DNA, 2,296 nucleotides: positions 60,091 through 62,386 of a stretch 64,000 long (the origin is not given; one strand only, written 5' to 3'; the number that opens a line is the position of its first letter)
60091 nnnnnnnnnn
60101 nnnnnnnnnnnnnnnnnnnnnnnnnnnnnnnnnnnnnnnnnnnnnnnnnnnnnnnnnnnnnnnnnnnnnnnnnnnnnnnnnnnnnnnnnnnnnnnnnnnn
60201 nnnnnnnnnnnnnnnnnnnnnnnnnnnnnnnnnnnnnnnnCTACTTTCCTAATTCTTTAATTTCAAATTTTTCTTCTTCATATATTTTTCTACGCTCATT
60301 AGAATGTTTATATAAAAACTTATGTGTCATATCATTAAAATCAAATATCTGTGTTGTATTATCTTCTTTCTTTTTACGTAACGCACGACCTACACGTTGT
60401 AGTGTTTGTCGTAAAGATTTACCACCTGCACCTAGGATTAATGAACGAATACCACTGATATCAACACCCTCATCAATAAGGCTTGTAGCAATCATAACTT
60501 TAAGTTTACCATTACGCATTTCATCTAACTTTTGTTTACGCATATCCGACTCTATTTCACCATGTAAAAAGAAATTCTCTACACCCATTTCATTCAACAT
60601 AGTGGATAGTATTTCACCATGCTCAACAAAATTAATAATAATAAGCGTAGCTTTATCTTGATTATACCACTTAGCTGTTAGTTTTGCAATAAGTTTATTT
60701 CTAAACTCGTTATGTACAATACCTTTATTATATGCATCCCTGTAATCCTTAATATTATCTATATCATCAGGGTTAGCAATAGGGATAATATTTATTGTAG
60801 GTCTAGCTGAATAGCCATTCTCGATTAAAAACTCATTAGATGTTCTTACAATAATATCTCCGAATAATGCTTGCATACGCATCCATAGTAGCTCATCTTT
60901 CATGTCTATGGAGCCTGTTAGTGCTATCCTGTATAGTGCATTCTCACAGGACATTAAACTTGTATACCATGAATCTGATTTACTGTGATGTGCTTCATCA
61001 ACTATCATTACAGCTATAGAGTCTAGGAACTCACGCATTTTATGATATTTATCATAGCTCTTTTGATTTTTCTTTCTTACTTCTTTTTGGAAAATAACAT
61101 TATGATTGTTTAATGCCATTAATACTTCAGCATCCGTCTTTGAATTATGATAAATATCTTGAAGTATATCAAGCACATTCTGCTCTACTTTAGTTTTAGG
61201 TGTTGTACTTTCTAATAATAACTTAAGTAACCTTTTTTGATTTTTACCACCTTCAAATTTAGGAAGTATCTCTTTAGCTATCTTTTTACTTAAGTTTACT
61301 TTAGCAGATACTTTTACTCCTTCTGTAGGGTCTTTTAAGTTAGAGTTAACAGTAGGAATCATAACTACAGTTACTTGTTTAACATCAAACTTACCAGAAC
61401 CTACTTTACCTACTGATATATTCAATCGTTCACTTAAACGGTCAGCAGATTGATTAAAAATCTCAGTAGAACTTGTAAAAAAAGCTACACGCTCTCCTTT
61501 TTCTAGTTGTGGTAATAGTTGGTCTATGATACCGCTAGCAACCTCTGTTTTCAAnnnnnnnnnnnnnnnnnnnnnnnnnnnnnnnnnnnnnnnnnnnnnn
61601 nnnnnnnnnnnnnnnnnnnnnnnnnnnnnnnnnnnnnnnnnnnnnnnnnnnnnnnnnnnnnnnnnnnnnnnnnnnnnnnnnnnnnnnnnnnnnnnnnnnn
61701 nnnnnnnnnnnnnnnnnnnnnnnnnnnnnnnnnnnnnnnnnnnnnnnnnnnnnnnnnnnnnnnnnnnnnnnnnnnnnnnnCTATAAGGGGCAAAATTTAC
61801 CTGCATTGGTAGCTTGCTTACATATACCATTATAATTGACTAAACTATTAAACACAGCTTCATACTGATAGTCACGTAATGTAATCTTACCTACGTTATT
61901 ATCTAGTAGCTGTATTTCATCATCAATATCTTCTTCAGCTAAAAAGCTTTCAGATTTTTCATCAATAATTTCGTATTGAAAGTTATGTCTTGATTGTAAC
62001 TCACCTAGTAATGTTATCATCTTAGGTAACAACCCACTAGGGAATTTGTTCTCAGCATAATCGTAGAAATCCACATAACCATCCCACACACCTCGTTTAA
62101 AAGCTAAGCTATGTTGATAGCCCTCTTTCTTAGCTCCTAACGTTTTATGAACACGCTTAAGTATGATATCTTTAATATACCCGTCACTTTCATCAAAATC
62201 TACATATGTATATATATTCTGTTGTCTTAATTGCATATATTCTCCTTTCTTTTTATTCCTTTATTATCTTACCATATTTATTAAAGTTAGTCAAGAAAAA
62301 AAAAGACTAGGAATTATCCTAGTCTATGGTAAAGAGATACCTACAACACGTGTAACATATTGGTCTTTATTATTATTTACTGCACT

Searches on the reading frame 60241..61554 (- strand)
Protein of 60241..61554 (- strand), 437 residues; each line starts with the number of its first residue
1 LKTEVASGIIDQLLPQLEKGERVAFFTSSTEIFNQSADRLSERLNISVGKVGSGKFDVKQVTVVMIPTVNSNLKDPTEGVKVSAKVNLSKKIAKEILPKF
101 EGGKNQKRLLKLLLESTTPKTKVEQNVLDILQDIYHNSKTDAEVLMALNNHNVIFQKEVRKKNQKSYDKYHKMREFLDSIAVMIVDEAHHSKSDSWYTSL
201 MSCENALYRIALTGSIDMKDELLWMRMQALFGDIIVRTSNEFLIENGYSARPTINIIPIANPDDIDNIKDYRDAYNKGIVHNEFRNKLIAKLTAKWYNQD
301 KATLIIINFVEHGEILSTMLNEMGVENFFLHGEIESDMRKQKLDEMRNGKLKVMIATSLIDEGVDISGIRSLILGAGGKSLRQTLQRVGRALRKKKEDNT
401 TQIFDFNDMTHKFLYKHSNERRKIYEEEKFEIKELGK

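Call 57: search_protein_families(library=pfam, proteins=[window:60241-61554:-], max_evalue=0.001)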
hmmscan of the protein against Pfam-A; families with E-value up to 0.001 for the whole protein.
window:60241-61554:- (437 aa): 6 families
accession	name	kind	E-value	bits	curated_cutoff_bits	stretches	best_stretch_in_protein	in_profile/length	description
PF00271.37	Helicase_C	-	2.3e-16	60.5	23.5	1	292-394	9-109/110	Helicase conserved C-terminal domain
PF04851.21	ResIII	-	7.4e-07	29.7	22.5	1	2-215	36-161/164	Type III restriction enzyme, res subunit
PF16203.11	ERCC3_RAD25_C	-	6.3e-05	22.8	27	1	325-402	80-159/248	ERCC3/RAD25/XPB C-terminal helicase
PF12340.13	DUF3638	-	9.7e-05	22.2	31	1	62-188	54-180/225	Protein of unknown function (DUF3638)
PF22590.2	Cas3-like_C_2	-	0.00014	22.5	27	1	300-395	2-105/106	CRISPR-associated nuclease/helicase Cas3, C-terminal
PF18766.7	SWI2_SNF2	-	0.00041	20.5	26.7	1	135-235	76-171/221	SWI2/SNF2 ATPase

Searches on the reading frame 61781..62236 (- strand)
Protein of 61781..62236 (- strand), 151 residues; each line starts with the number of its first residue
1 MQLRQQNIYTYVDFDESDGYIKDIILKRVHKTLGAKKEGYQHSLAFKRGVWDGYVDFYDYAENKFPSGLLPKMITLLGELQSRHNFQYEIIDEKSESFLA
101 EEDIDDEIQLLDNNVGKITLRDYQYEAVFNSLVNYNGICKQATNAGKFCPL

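Call 57: search_protein_families(library=pfam, proteins=[window:61781-62236:-], max_evalue=0.001)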
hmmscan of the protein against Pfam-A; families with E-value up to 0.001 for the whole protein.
window:61781-62236:- (151 aa): 1 family
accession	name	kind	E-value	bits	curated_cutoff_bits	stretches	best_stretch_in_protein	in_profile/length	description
PF21241.2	UvsW_N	-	0.00012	22.8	25.3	1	20-74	15-68/81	DNA helicase UvsW, N-terminal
